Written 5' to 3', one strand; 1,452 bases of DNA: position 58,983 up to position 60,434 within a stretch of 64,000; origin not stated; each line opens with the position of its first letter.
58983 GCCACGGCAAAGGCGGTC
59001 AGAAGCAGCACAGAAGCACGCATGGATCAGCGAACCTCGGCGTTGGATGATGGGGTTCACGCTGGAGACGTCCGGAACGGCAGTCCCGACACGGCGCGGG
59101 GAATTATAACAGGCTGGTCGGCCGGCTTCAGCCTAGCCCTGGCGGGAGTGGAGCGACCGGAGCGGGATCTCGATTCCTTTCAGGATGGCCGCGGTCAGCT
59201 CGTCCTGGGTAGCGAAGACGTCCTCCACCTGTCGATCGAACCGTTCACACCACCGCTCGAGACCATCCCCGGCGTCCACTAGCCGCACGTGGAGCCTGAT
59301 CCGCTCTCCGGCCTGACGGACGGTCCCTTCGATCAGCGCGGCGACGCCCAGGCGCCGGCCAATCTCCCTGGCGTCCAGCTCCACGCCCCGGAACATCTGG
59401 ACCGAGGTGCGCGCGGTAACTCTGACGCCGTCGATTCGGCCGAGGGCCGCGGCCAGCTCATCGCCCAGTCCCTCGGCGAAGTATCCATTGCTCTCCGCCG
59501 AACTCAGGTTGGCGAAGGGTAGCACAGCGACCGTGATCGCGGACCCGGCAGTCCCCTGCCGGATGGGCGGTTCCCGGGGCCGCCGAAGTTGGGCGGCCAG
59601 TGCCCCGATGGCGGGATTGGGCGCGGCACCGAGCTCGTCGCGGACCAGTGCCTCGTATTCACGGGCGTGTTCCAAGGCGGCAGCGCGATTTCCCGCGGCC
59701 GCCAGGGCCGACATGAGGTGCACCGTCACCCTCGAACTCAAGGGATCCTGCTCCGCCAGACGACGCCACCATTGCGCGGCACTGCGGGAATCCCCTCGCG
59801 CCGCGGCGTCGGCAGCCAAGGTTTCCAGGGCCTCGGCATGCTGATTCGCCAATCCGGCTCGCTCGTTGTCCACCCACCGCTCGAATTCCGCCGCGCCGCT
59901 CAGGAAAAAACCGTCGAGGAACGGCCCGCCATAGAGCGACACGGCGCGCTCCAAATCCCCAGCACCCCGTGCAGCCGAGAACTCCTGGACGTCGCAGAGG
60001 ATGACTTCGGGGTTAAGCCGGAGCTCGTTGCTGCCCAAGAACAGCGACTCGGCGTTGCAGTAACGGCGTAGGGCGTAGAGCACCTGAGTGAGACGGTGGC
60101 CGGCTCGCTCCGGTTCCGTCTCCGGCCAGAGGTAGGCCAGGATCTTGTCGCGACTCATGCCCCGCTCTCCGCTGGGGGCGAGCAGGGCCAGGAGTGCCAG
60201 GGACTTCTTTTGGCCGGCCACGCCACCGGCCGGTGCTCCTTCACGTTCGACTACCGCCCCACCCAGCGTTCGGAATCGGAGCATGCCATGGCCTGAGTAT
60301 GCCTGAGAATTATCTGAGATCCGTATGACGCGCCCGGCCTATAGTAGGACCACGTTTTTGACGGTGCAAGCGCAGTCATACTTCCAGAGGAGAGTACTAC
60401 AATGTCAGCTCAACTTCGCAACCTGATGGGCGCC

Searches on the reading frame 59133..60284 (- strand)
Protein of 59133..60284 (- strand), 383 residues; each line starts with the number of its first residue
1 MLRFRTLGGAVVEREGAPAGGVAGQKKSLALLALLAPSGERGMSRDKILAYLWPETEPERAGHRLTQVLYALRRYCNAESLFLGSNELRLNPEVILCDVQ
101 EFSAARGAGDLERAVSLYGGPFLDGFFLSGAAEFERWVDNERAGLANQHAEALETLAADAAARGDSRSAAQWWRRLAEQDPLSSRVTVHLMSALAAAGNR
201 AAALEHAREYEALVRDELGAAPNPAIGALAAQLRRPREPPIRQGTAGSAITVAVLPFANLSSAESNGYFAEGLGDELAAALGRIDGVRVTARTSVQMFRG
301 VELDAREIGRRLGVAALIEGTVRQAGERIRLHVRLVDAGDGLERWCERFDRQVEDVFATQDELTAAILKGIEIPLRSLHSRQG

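Call 10: search_protein_families(library=pfam, proteins=[window:59133-60284:-], max_evalue=0.01)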
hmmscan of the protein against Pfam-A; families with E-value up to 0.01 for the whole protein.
window:59133-60284:- (383 aa): 2 families
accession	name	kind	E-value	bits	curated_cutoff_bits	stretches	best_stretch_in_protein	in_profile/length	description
PF03704.23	BTAD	-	1.2e-16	61.8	22.1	1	107-234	25-146/146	Bacterial transcriptional activator domain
PF00486.34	Trans_reg_C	-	0.0029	18.1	26.2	1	24-75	6-56/77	Transcriptional regulatory protein, C terminal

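Call 11: find_encoding_contigs(protein=window:59133-60284:-, flank=10000, max_places=10)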
Protein window:59133-60284:- (383 aa): no gene with exactly this product is on record in the collection.

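Call 12: find_related_loci(query=window:59133-60284:-, collection=genome_contigs, flank=6000)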
Query window:59133-60284:- (383 aa) in genome_contigs; peptide patterns used: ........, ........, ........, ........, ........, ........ (x = any residue, [..] = any of these).
63 stretches matched a pattern; 7 encode a relative of the query (tblastn E <= 1e-3); 7 distinct loci.
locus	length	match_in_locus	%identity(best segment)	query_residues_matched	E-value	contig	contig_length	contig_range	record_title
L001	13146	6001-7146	63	1-380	2e-143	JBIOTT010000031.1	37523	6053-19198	MAG: Gemmatimonadales bacterium isolate MAG153 k127_1269872, whole genome shotgun sequence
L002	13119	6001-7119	51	1-374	5e-108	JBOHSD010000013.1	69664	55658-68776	MAG: Gemmatimonadales bacterium isolate SD8036_maxbin2.bin.21_sub NODE_117_length_69664_cov_2.663920, whole genome shotg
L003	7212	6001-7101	51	1-373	6e-104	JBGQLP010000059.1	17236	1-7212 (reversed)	MAG: Gemmatimonadota bacterium isolate OBJ2_061818_050_35 k141_624011_length_17236_cov_13.8315, whole genome shotgun seq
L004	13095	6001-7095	48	2-373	8e-102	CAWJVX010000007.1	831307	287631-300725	MAG: uncultured Gemmatimonadales bacterium isolate MFD09206.bin.1.39 genome assembly, contig: contig_3279, whole genome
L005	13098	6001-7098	48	1-373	1e-98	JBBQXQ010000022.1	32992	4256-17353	MAG: Gemmatimonadales bacterium isolate Co_metawrap_2123 Cmw_2123_k141_20114588_length_32992_cov_10.0000, whole genome s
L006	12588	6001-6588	48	39-234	2e-54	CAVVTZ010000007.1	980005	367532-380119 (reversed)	MAG: uncultured Gemmatimonadaceae bacterium isolate MFD04428.bin.2.87 genome assembly, contig: contig_25582, whole genom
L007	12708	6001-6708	41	1-240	8e-41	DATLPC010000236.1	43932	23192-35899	MAG TPA_asm: Gemmatimonadaceae bacterium isolate SMAG_U13842 k141_3851908, whole genome shotgun sequence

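Call 19: find_related_loci(query=A1, collection=metagenome_contigs, flank=10000)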
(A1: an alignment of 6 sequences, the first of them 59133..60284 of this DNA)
Query A1 (383 aa) in metagenome_contigs; peptide patterns used: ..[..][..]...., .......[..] (x = any residue, [..] = any of these).
600 stretches matched a pattern (row limit reached: there are more); 560 encode a relative of the query (tblastn E <= 1e-3); the best 80 are kept; 80 distinct loci.
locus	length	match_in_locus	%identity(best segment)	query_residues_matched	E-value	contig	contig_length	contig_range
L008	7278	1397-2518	64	1-381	2e-145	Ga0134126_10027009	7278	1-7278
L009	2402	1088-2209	63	1-381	6e-154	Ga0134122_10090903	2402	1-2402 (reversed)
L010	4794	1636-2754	62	1-371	6e-140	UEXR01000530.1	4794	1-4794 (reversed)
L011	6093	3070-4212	53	1-375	5e-120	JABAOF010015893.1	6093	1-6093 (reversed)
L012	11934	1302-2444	53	1-375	7e-120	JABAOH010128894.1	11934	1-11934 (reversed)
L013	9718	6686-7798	52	1-378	3e-115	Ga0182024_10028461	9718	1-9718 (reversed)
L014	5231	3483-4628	54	1-375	4e-115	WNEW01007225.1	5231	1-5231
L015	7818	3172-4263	53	1-376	2e-109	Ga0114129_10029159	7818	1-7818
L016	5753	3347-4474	51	1-378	5e-108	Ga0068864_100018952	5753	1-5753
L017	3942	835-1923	53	1-373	4e-104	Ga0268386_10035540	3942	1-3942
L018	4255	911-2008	48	1-373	1e-101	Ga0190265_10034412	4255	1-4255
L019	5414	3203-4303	49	1-373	3e-101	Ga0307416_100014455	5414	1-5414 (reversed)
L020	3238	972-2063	52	2-377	1e-102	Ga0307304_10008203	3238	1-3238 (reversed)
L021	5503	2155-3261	51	2-373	2e-99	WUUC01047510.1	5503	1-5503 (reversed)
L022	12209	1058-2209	47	1-377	4e-98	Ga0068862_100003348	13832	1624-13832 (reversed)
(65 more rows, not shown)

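Call 27: search_solved_structures(query=A1, max_evalue=0.01, show_alignments=2)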
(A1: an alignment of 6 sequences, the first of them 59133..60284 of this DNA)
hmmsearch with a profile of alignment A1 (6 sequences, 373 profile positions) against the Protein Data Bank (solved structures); distinct sequences matched with E-value up to 0.01: 8.
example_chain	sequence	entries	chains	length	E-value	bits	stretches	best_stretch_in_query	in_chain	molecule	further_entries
2fez_A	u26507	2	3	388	6.4e-08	35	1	24-269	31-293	Probable regulatory protein embR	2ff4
8k60_I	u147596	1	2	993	3.6e-06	29.3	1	22-291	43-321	Regulatory protein AfsR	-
8jke_I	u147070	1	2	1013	3.7e-06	29.2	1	22-291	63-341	Regulatory protein AfsR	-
8hvr_I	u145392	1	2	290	9e-06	28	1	19-235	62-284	Regulatory protein AfsR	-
7obi_A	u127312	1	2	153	0.00013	24.2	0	149-206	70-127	CTPR-rv4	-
8bu0_A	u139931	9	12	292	0.00065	21.8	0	150-207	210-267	Consensus tetratricopeptide repeat protein | Crystal structure of an 8-repeat consensus TPR superhelix with Zinc. | Monomer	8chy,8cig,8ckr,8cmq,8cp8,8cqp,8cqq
9gzg_A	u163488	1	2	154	0.0013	20.8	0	148-207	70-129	Engineered CTPR protein with glutamic acids for conductivity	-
9qhc_A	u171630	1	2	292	0.0019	20.3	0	162-206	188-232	Engineered tetratricopeptide repeat protein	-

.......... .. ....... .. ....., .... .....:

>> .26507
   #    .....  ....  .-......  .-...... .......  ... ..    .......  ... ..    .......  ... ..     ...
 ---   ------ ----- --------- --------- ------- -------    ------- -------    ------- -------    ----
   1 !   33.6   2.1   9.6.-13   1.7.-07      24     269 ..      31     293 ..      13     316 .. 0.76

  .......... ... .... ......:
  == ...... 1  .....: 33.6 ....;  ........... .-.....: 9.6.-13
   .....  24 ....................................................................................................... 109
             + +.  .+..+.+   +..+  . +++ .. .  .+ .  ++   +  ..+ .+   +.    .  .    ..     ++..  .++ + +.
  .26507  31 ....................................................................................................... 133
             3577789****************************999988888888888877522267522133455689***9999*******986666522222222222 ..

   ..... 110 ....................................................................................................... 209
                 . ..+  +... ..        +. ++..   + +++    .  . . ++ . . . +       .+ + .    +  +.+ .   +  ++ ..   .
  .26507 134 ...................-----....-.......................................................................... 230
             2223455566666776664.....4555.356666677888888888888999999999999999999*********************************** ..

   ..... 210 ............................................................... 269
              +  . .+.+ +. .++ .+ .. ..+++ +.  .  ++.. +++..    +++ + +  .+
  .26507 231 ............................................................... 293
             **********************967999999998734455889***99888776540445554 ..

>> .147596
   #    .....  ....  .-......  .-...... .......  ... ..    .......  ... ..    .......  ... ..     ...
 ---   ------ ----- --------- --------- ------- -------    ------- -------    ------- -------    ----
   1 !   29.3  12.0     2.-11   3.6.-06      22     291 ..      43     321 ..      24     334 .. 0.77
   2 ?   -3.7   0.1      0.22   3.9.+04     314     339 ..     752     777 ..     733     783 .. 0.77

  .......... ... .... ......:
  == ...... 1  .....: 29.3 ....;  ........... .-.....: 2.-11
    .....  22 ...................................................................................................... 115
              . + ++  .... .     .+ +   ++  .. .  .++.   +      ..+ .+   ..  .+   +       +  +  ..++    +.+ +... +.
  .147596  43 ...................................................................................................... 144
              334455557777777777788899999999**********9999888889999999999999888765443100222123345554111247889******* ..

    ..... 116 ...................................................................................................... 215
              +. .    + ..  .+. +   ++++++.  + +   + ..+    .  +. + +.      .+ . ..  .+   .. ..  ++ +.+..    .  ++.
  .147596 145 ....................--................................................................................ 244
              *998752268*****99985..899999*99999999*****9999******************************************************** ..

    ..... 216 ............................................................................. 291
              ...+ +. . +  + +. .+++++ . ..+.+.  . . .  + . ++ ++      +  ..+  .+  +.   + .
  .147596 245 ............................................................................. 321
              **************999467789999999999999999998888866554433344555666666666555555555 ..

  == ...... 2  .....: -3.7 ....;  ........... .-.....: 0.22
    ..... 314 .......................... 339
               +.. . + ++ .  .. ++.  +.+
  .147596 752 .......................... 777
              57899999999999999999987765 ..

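Call 46: find_homologous_proteins(query=window:59133-60284:-, max_evalue=1e-20)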
Query window:59133-60284:- (383 aa): 636 proteins with E <= 1e-20 among 8000 candidates; the best 120 are listed.
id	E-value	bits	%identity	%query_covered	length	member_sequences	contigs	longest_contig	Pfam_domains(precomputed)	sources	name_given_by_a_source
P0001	1.4e-242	822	100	100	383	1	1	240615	PF03704.24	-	-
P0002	1.2e-173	595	74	100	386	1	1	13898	PF03704.24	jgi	jgi:TolB-like protein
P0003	1.0e-170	586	74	99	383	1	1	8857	PF03704.24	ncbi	ncbi:MAG: BTAD domain-containing putative transcriptional regulator [Gemmatimonadales bacterium]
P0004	1.2e-165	569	74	99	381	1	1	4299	PF03704.24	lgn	-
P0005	2.8e-159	548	70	99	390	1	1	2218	PF03704.24,PF00486.35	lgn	-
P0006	2.2e-157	542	68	99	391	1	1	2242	PF03704.24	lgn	-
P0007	3.0e-148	512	67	99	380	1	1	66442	PF03704.24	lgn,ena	-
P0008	7.7e-148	511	66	97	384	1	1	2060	PF03704.24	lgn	-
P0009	2.4e-146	506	63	99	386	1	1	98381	PF03704.24,PF00486.35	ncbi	-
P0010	1.2e-145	503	66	99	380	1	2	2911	PF03704.24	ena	-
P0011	1.3e-145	503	66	99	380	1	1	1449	PF03704.24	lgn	-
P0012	1.5e-145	503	64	99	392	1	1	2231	PF03704.24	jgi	jgi:TolB-like protein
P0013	3.6e-145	502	64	98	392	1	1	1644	PF03704.24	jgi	jgi:TolB-like protein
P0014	6.2e-145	501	65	97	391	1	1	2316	PF03704.24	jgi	jgi:TolB-like protein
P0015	2.3e-144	499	64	99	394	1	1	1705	PF03704.24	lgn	-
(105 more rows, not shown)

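Call 47: find_encoding_contigs(protein=P0002, flank=6000, max_places=2)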
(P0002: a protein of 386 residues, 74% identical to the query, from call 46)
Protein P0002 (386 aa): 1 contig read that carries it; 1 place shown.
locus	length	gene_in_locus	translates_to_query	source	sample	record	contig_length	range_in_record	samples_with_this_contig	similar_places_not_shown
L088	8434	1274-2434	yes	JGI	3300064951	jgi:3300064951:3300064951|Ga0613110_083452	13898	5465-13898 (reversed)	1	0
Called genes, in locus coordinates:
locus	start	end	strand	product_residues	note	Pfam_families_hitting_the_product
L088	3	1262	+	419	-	?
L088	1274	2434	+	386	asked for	PF03704:BTAD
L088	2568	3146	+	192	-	PF00578:AhpC-TSA, PF08534:Redoxin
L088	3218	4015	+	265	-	-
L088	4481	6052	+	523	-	PF07969:Amidohydro_3, PF01979:Amidohydro_1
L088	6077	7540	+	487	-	PF00224:PK, PF02887:PK_C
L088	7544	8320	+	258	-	PF23023:Anti-Pycsar_Apyc1, PF00753:Lactamase_B (weak), PF12706:Lactamase_B_2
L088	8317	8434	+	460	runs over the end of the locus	PF00342:PGI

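Call 48: find_encoding_contigs(protein=P0003, flank=6000, max_places=2)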
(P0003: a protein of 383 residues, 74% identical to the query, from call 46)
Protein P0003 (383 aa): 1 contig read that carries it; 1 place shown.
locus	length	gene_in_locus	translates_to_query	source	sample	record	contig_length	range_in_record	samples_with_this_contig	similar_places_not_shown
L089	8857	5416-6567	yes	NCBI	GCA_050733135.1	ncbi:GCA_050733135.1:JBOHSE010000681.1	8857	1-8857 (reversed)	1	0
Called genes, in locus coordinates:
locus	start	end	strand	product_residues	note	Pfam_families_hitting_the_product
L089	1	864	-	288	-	PF07366:SnoaL, PF12680:SnoaL_2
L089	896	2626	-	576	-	PF00171:Aldedh (faint)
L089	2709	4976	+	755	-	PF00069:Pkinase, PF07714:PK_Tyr_Ser-Thr, PF13432:TPR_16 (faint), PF13431:TPR_17 (faint), PF14559:TPR_19 (faint)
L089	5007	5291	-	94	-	-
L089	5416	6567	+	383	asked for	PF03704:BTAD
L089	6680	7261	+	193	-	PF00578:AhpC-TSA, PF08534:Redoxin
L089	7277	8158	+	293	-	-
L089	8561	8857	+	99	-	?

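Call 49: find_encoding_contigs(protein=P0007, flank=6000, max_places=2)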
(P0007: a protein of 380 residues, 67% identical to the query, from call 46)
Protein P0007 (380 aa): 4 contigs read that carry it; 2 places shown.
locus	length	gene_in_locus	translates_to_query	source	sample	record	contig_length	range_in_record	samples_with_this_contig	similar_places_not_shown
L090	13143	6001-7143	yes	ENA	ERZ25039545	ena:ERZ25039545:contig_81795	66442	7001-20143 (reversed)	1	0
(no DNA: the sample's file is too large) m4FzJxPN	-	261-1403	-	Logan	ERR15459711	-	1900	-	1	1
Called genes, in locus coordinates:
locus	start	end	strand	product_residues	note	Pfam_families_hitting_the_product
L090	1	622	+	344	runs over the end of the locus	PF01471:PG_binding_1, PF03734:YkuD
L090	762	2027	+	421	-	PF00144:Beta-lactamase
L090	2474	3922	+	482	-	PF00282:Pyridoxal_deC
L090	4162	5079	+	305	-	PF02517:Rce1-like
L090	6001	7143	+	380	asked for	PF03704:BTAD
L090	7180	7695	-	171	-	-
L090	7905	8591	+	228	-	PF01636:APH (faint), PF00069:Pkinase, PF07714:PK_Tyr_Ser-Thr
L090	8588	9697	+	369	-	PF00069:Pkinase (weak)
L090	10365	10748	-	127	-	PF07690:MFS_1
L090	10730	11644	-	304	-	PF07690:MFS_1, PF12832:MFS_1_like (weak), PF00083:Sugar_tr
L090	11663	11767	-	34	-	-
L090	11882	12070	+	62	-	-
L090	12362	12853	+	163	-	PF13474:SnoaL_3 (weak), PF14534:DUF4440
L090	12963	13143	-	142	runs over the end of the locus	-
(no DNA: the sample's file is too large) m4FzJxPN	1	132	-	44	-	?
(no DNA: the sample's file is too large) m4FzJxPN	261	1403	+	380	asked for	PF03704:BTAD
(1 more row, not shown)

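Call 65: predict_structure(alignment_id=A3)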
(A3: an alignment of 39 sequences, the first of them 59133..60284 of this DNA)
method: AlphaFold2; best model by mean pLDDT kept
length: 383 residues; sequences in the alignment: 39
mean_pLDDT: 90.6   pTM: 0.62
mean pLDDT of the five models: 90.6, 90.4, 89.9, 88.2, 87.1
residues with pLDDT >= 90: 287; 70-90: 68; 50-70: 19; < 50: 9
segments of 3 or more residues with pLDDT < 50: 239-247
pLDDT, mean of each block of 10 residues (from residue 1): 96 92 95 95 96 96 97 96 95 97 97 97 96 96 97 94 88 96 96 92 97 95 92 76 51 91 88 91 87 59 78 89 93 93 94 92 95 87 57
secondary structure, 60 per line:
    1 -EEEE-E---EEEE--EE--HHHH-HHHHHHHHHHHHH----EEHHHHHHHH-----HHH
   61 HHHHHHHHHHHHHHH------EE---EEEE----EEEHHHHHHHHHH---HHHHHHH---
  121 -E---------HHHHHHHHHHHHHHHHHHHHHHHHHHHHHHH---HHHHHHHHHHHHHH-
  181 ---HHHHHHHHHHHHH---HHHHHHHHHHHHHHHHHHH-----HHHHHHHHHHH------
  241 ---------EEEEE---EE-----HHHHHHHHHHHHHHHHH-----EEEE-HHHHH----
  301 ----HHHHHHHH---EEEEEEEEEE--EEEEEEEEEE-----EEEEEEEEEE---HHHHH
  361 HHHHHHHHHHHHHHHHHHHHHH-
elements in order: E2-5 E11-14 H21-24 H26-38 H45-52 H58-75 E87-90 E95-97 H98-107 H111-117 H132-162 H166-179 H184-196 H200-218 H224-234 E250-254 H265-281 E287-290 H292-296 H305-312 E316-325 E328-337 E343-352 H356-382

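Call 68: fold_search(model_id=the predicted structure, library=pdb)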
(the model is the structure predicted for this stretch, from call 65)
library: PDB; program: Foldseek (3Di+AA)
matches with E <= 10: 1503; with E <= 0.001: 45
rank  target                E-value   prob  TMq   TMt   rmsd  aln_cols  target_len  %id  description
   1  8k60_I                5.4e-10  1.00  0.43  0.62   5.2       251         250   25  Cryo-EM structure of Streptomyces coelicolor transcription initiation complex with the global transcription factor Afs (released 2024-07-31)
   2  8k60_J                9.5e-10  1.00  0.40  0.56   5.8       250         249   24  Cryo-EM structure of Streptomyces coelicolor transcription initiation complex with the global transcription factor Afs (released 2024-07-31)
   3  2ff4_A                4.8e-09  1.00  0.44  0.44  18.0       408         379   19  Mycobacterium tuberculosis EmbR in complex with low affinity phosphopeptide (released 2006-01-24)
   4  2fez                  6.9e-09  1.00  0.45  0.46  18.0       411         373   18  Mycobacterium tuberculosis EmbR (released 2006-01-24)
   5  8hvr_I                1.0e-08  1.00  0.43  0.61   5.1       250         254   26  Cryo-EM structure of AfsR-dependent transcription activation complex with afsS promoter (released 2023-12-27)
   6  2ff4_B                2.1e-08  1.00  0.45  0.46  17.4       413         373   17  Mycobacterium tuberculosis EmbR in complex with low affinity phosphopeptide (released 2006-01-24)
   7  4hrv_A                6.6e-06  1.00  0.27  0.66   4.0       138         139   20  Crystal Structure of Lipoprotein GNA1162 from Neisseria meningitidis (released 2013-04-24)
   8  4hrv_B                7.3e-06  1.00  0.26  0.62   4.2       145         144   19  Crystal Structure of Lipoprotein GNA1162 from Neisseria meningitidis (released 2013-04-24)
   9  3w1e                  3.3e-05  1.00  0.26  0.27   5.8       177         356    9  Structure of FlgT, a flagellar basal body component protein (released 2013-04-03)
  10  5t11_I                3.7e-05  1.00  0.24  0.62   5.8       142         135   21  PelC L103M dodecamer from Paraburkholderia phytofirmans, space group C2 (released 2017-03-15)
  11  5t10_B                3.9e-05  1.00  0.25  0.61   5.3       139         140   19  PelC dodecamer from Paraburkholderia phytofirmans, space group P6 (released 2017-03-15)
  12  5t10_C                5.6e-05  1.00  0.24  0.59   5.4       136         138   19  PelC dodecamer from Paraburkholderia phytofirmans, space group P6 (released 2017-03-15)
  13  5t11_E                5.9e-05  1.00  0.25  0.62   4.3       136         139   20  PelC L103M dodecamer from Paraburkholderia phytofirmans, space group C2 (released 2017-03-15)
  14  5t0z_A                6.9e-05  1.00  0.27  0.58   5.2       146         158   18  PelC from Geobacter metallireducens (released 2017-03-15)
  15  5t11_C                7.6e-05  1.00  0.25  0.63   5.0       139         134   19  PelC L103M dodecamer from Paraburkholderia phytofirmans, space group C2 (released 2017-03-15)
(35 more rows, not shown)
